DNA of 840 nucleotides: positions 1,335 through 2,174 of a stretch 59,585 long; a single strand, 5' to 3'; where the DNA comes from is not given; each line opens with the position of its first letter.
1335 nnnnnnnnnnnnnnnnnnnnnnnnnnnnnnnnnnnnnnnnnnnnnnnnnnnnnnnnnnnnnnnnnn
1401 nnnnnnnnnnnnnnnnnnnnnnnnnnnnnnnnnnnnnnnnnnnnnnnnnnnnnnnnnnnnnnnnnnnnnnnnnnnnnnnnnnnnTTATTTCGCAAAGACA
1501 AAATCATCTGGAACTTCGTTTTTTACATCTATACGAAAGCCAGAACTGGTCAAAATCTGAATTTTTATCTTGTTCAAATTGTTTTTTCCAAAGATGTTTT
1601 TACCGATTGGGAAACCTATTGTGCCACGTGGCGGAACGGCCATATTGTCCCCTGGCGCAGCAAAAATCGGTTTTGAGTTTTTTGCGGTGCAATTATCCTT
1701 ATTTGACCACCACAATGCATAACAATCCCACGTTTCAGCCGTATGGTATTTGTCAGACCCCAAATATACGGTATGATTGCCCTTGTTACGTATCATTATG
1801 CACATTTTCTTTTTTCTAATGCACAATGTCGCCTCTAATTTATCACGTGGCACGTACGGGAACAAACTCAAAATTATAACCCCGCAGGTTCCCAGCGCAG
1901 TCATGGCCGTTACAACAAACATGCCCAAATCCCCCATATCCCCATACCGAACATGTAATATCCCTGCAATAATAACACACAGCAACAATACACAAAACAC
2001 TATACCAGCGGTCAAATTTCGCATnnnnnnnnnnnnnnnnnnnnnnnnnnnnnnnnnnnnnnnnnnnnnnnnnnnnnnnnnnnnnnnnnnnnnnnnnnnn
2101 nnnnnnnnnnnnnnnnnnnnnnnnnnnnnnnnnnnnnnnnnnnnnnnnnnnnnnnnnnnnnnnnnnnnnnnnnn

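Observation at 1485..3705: Single-chain PARIS/OLD-like ABC-ATPase + DUF4435 (Toprim-like) protein translationally coupled to a 2-TM protein: candidate undescribed defence module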

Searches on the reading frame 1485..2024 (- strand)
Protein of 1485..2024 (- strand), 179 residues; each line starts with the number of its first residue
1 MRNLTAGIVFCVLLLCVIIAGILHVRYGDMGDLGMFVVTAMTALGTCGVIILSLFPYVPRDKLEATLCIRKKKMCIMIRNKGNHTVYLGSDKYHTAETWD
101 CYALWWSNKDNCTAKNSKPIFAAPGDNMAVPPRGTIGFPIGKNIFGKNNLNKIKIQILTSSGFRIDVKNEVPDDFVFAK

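Call 5: search_protein_families(library=pfam, proteins=[window:1485-2024:-], max_evalue=0.1)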
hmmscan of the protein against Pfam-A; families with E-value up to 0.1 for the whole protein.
window:1485-2024:- (179 aa): 0 families

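Call 6: search_protein_families(library=padloc, proteins=[window:1485-2024:-], max_evalue=0.1)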
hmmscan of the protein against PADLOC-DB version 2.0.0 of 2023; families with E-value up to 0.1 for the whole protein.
window:1485-2024:- (179 aa): 0 families

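Call 8: find_homologous_proteins(query=window:1485-2024:-, max_evalue=0.01)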
Query window:1485-2024:- (179 aa): 21 proteins with E <= 0.01 among 102 candidates.
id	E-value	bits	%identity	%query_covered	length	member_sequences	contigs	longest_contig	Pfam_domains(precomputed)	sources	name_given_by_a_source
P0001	6.3e-113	392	96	100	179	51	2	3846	-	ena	-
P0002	1.2e-74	268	66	97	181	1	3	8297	-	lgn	-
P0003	1.7e-74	267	71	94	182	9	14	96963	-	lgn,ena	-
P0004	2.7e-74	267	67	96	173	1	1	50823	-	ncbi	-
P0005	9.3e-74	265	67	96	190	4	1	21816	-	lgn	-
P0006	3.1e-72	260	68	96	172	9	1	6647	-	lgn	-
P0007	6.0e-72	259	67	94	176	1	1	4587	-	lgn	-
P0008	7.2e-72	259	66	94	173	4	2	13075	-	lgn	-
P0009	1.6e-70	254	65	96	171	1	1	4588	-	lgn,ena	-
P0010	2.1e-70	254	64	96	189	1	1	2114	-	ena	-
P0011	1.7e-67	244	61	96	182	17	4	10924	-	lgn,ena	-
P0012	1.9e-66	241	61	97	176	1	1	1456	-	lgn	-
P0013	4.1e-66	240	62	96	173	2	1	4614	-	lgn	-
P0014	2.2e-65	238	61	94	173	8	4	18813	-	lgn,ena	-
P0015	3.6e-65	237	61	94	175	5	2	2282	-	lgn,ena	-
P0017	5.0e-64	233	62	94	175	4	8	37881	-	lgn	-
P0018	4.5e-59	217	57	94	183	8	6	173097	-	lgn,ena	-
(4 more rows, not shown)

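Call 9: search_protein_families(library=ncbifam, proteins=[window:1485-2024:-], max_evalue=0.01)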
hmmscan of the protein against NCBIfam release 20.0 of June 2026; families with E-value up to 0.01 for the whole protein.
window:1485-2024:- (179 aa): 0 families

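Call 10: search_protein_families(library=phrogs, proteins=[window:1485-2024:-], max_evalue=0.01)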
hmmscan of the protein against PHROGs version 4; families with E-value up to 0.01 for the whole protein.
window:1485-2024:- (179 aa): 0 families

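Call 11: find_encoding_contigs(protein=P0018, flank=7000, max_places=4)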
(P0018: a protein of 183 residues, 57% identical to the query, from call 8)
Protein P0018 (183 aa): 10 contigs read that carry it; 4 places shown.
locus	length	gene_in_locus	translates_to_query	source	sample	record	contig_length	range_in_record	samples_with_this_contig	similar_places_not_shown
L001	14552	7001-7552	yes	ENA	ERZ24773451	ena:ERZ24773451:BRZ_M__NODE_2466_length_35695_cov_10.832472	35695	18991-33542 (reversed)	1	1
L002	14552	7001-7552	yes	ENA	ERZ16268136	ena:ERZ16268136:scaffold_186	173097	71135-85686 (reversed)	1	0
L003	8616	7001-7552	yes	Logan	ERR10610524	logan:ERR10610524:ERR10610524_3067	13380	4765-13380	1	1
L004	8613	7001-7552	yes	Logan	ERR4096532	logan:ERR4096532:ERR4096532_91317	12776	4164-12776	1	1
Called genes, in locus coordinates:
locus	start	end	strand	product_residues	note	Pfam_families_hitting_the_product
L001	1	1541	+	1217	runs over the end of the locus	PF04851:ResIII, PF18766:SWI2_SNF2 (weak)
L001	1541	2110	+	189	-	-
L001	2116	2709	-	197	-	PF00239:Resolvase, PF13936:HTH_38 (weak)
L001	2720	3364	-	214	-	-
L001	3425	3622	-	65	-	PF12728:HTH_17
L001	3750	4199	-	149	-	-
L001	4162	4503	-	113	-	-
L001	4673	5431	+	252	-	PF10137:CAP12-PCTIR_TIR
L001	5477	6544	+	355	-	PF02661:Fic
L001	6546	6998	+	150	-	-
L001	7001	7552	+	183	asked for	-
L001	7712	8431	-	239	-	-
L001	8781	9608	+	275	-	PF00106:adh_short, PF13561:adh_short_C2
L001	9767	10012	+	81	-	-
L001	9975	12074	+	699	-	PF22745:Nlig-Ia, PF01653:DNA_ligase_aden, PF03120:OB_DNA_ligase, PF03119:DNA_ligase_ZBD, PF14520:HHH_5 (faint), PF12826:HHH_2, PF00533:BRCT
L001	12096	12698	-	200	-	PF13505:OMP_b-brl, PF02462:Opacity (faint)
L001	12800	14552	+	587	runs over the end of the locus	PF00912:Transgly, PF00905:Transpeptidase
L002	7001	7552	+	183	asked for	-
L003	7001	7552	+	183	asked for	-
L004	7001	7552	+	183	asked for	-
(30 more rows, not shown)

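Call 12: find_encoding_contigs(protein=P0004, flank=7000, max_places=3)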
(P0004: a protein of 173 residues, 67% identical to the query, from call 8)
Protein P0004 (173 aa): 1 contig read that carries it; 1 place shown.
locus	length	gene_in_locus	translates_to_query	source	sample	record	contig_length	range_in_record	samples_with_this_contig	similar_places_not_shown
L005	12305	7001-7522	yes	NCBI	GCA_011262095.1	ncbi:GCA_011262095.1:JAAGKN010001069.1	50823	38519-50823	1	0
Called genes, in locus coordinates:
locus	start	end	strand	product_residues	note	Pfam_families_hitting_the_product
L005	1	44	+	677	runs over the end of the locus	PF03477:ATP-cone, PF13597:NRDD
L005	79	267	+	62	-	-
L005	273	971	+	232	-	PF13353:Fer4_12, PF04055:Radical_SAM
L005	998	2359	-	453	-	PF00587:tRNA-synt_2b, PF03129:HGTP_anticodon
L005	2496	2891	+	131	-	-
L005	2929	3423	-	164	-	-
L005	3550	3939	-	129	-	-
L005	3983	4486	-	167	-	PF00959:Phage_lysozyme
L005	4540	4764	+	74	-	-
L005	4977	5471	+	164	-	-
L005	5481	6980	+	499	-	PF18144:SMODS (faint), PF21654:DncV-like_NTFase (faint), PF18134:AGS_C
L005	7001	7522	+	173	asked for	-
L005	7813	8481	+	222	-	-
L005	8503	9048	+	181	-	-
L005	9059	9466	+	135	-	-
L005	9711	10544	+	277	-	PF13411:MerR_1 (weak)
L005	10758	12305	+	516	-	?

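Call 13: find_encoding_contigs(protein=P0003, flank=7000, max_places=4)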
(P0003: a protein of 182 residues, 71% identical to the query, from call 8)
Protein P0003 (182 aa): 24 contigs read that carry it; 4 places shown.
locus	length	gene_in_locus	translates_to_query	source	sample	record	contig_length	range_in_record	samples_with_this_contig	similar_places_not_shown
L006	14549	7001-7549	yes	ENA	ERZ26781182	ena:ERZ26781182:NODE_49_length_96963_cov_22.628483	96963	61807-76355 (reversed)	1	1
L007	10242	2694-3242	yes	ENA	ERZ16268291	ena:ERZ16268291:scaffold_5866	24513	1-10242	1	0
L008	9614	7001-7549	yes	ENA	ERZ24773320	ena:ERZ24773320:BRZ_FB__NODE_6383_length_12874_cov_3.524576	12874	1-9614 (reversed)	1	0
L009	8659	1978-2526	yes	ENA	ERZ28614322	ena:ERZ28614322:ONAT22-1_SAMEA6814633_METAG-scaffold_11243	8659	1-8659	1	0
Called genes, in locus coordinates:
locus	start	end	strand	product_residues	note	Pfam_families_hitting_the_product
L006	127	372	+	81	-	-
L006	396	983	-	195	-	PF00081:Sod_Fe_N, PF02777:Sod_Fe_C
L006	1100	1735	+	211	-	PF00462:Glutaredoxin (weak)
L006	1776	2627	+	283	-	PF02674:Colicin_V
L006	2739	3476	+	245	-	-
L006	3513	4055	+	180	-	-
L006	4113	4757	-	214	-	-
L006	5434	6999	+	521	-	PF13304:AAA_21 (weak), PF14491:DUF4435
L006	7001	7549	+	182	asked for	-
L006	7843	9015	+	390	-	PF13356:Arm-DNA-bind_3, PF00589:Phage_integrase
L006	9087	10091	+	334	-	PF25164:CoiA_N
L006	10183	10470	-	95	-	-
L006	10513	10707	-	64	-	-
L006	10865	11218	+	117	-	-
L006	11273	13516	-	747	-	PF04851:ResIII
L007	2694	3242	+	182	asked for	-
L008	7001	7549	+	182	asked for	-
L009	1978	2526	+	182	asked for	-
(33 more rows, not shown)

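Call 16: find_encoding_contigs(protein=P0017, flank=7000, max_places=4)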
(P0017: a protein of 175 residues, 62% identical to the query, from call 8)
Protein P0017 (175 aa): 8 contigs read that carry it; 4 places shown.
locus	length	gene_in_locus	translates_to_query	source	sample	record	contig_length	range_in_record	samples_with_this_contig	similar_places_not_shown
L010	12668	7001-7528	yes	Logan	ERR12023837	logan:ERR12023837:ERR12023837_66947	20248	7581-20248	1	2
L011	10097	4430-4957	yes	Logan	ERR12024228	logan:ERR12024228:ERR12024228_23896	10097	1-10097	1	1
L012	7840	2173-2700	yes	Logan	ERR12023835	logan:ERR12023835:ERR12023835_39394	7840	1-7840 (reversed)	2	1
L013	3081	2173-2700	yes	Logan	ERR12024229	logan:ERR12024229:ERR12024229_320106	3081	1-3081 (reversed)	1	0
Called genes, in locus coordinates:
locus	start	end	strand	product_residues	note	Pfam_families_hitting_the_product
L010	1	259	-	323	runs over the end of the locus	-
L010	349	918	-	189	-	-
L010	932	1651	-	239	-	-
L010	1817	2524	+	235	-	-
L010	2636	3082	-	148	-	PF04343:DUF488, PF22751:DUF488-N3a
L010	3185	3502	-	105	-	-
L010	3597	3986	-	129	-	-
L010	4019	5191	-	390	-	PF04233:Phage_Mu_F (weak), PF00959:Phage_lysozyme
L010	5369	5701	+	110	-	-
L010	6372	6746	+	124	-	-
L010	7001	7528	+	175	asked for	-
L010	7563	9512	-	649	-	PF13589:HATPase_c_3 (weak)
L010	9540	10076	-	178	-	PF20472:PDDEXK_11 (faint)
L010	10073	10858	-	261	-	PF01555:N6_N4_Mtase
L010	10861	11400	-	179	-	-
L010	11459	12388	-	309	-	PF02086:MethyltransfD12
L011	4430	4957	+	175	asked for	-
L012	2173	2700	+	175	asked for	-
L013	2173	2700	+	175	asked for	-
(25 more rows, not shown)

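Call 17: find_encoding_contigs(protein=P0014, flank=7000, max_places=4)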
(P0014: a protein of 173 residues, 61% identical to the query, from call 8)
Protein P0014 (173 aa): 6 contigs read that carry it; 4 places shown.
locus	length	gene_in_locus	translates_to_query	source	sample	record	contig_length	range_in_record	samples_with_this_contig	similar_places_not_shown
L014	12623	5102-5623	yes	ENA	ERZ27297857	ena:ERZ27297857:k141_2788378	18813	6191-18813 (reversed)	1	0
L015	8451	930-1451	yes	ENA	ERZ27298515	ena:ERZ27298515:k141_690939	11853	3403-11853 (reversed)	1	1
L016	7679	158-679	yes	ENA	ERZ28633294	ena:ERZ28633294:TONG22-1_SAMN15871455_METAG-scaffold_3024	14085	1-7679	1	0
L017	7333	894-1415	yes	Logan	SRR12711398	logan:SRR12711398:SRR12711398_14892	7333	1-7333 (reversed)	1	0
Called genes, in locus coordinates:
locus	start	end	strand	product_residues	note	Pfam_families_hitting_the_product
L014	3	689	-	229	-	?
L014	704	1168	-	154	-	-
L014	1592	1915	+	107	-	PF12728:HTH_17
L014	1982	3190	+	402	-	PF13356:Arm-DNA-bind_3, PF14659:Phage_int_SAM_3 (weak), PF22022:Phage_int_M (weak), PF00589:Phage_integrase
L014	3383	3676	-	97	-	-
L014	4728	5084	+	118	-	-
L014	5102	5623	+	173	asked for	-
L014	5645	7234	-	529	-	PF00580:UvrD-helicase, PF13245:AAA_19, PF13604:AAA_30 (faint), PF01443:Viral_helicase1 (faint), PF00580:UvrD-helicase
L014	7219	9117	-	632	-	PF11398:DUF2813 (faint), PF13175:AAA_15, PF13476:AAA_23 (weak), PF13304:AAA_21, PF20469:OLD-like_TOPRIM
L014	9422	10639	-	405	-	-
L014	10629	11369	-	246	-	PF03602:Cons_hypoth95 (faint), PF01555:N6_N4_Mtase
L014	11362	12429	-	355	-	PF00145:DNA_methylase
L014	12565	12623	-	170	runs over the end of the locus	-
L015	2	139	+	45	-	?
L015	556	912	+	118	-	-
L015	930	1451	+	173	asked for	-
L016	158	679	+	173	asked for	-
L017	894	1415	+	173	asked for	-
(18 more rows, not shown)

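Call 19: find_related_loci(query=A1, collection=genome_contigs, flank=8000)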
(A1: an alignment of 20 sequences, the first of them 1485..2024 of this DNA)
Query A1 (179 aa) in genome_contigs; peptide patterns used: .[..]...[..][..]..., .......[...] (x = any residue, [..] = any of these).
34 stretches matched a pattern; 4 encode a relative of the query (tblastn E <= 1e-3); 4 distinct loci.
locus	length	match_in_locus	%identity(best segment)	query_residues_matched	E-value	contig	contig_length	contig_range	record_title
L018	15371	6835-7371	98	1-179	2e-120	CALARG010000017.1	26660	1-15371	MAG TPA_asm: uncultured Alphaproteobacteria bacterium isolate SRR6425825_bin.15_CONCOCT_v1.1_MAG genome assembly, contig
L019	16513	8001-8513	60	1-171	6e-72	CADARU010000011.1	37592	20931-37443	MAG: uncultured proteobacterium isolate RUG13568 genome assembly, contig: RUG13568_asm_11, whole genome shotgun sequence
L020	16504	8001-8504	58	1-168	5e-61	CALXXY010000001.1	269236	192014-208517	MAG: uncultured Alphaproteobacteria bacterium isolate BRZ_PP__bin55 genome assembly, contig: BRZ_PP__NODE_20_length_2692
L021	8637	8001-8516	49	1-171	3e-52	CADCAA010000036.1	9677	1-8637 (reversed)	MAG: uncultured proteobacterium isolate RUG14456 genome assembly, contig: RUG14456_asm_36, whole genome shotgun sequence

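Call 24: predict_structure(alignment_id=A1)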
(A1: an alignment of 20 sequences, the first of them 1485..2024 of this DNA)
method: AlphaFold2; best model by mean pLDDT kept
length: 179 residues; sequences in the alignment: 20
mean_pLDDT: 80.1   pTM: 0.61
mean pLDDT of the five models: 80.1, 78.9, 76.3, 76.3, 61.9
residues with pLDDT >= 90: 24; 70-90: 123; 50-70: 30; < 50: 2
segments of 3 or more residues with pLDDT < 50: none
pLDDT, mean of each block of 10 residues (from residue 1): 68 86 84 80 77 57 84 88 82 71 89 87 86 89 82 88 85 58
secondary structure, 60 per line:
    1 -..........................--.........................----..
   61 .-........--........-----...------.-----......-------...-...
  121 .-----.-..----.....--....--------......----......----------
elements in order: H2-27 H30-54 E63-70 E73-80 E86-88 E101-106 E118-121 E135-139 H142-145 E154-159 E164-169

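Call 28: fold_search(model_id=the predicted structure, library=pdb)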
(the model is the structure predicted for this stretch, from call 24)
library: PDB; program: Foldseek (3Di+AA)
matches with E <= 10: 585; with E <= 0.001: 0
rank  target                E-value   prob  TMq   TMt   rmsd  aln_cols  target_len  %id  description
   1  6xit_A                1.4e-03  0.69  0.21  0.15  11.0       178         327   11  Cryo-EM structure of the G protein-gated inward rectifier K+ channel GIRK2 (Kir3.2) in complex with PIP2 (released 2020-10-07)
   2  9n9j_5                2.3e-03  0.99  0.32  0.39  18.9       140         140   13  Structure of a GRP94 folding intermediate engaged with a CCDC134- and FKBP11-bound secretory translocon (released 2025-11-19)
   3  1tza_B                2.5e-03  0.97  0.26  0.34   8.8       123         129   15  X-ray structure of Northeast Structural Genomics Consortium target SoR45 (released 2004-07-27)
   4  1tza_A                2.8e-03  0.97  0.26  0.34   9.5       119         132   13  X-ray structure of Northeast Structural Genomics Consortium target SoR45 (released 2004-07-27)
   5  3syp                  3.0e-03  0.75  0.24  0.17  10.7       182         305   12  Crystal structure of the G protein-gated inward rectifier K+ channel GIRK2 (Kir3.2) R201A mutant (released 2011-10-12)
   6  7n9k                  3.3e-03  0.66  0.21  0.15  10.8       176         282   10  KirBac3.1 L124M mutant (released 2021-12-29)
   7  9dfx_B                5.1e-03  0.47  0.20  0.13  12.7       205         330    9  Cryo-EM structure of a SUR1/Kir6.2 ATP-sensitive potassium channel in the presence of Aekatperone in the closed confor (released 2025-02-12)
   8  2x6b                  5.8e-03  0.69  0.26  0.20   8.9       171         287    9  Potassium Channel from Magnetospirillum Magnetotacticum (released 2010-06-23)
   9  8rjc_5                6.1e-03  0.97  0.32  0.32   7.3       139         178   12  Structure of the rabbit 80S ribosome stalled on a 2-TMD rhodopsin intermediate in complex with Sec61-TRAP, open confor (released 2024-01-24)
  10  8b6l_E                6.5e-03  0.95  0.29  0.34   5.7       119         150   13  Subtomogram average of the human Sec61-TRAP-OSTA-translocon (released 2022-12-07)
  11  6fqa_C                7.3e-03  1.00  0.38  0.31   4.6       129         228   13  Crystal structure of the CsuC-CsuA/B chaperone-subunit preassembly complex of the archaic chaperone-usher Csu pili of  (released 2018-09-26)
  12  8b5l_q                7.3e-03  0.97  0.31  0.36   7.5       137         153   14  Cryo-EM structure of ribosome-Sec61-TRAP (TRanslocon Associated Protein) translocon complex (released 2023-03-01)
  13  7mit_A                7.3e-03  0.41  0.20  0.12  13.3       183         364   10  Vascular KATP channel: Kir6.1 SUR2B propeller-like conformation 1 (released 2021-10-13)
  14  8ti1_A                8.3e-03  0.84  0.29  0.19   8.1       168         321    8  Cryo-EM structure of a SUR1/Kir6.2-Q52R ATP-sensitive potassium channel in the presence of PIP2 in the open conformati (released 2024-04-03)
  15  7u6y_B                8.3e-03  0.69  0.27  0.18   9.8       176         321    7  Cryo-EM structure of the pancreatic ATP-sensitive potassium channel in the presence of glibenclamide and ATP with Kir6 (released 2022-08-31)
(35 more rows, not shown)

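Call 31: find_related_loci(query=A1, collection=metagenome_contigs, flank=6000)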
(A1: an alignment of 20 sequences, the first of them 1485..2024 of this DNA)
Query A1 (179 aa) in metagenome_contigs; peptide patterns used: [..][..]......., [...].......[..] (x = any residue, [..] = any of these).
58 stretches matched a pattern; 7 encode a relative of the query (tblastn E <= 1e-3); 7 distinct loci.
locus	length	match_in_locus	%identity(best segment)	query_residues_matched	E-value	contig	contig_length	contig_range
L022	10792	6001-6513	68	1-171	5e-80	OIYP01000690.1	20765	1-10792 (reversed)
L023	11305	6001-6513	67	1-171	6e-80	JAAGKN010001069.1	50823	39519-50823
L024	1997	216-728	61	1-171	6e-76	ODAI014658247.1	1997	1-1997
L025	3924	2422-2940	57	1-173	2e-69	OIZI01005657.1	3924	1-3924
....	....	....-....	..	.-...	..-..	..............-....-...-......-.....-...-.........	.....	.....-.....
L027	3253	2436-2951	48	1-171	4e-46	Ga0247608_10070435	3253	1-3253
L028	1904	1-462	49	19-171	9e-46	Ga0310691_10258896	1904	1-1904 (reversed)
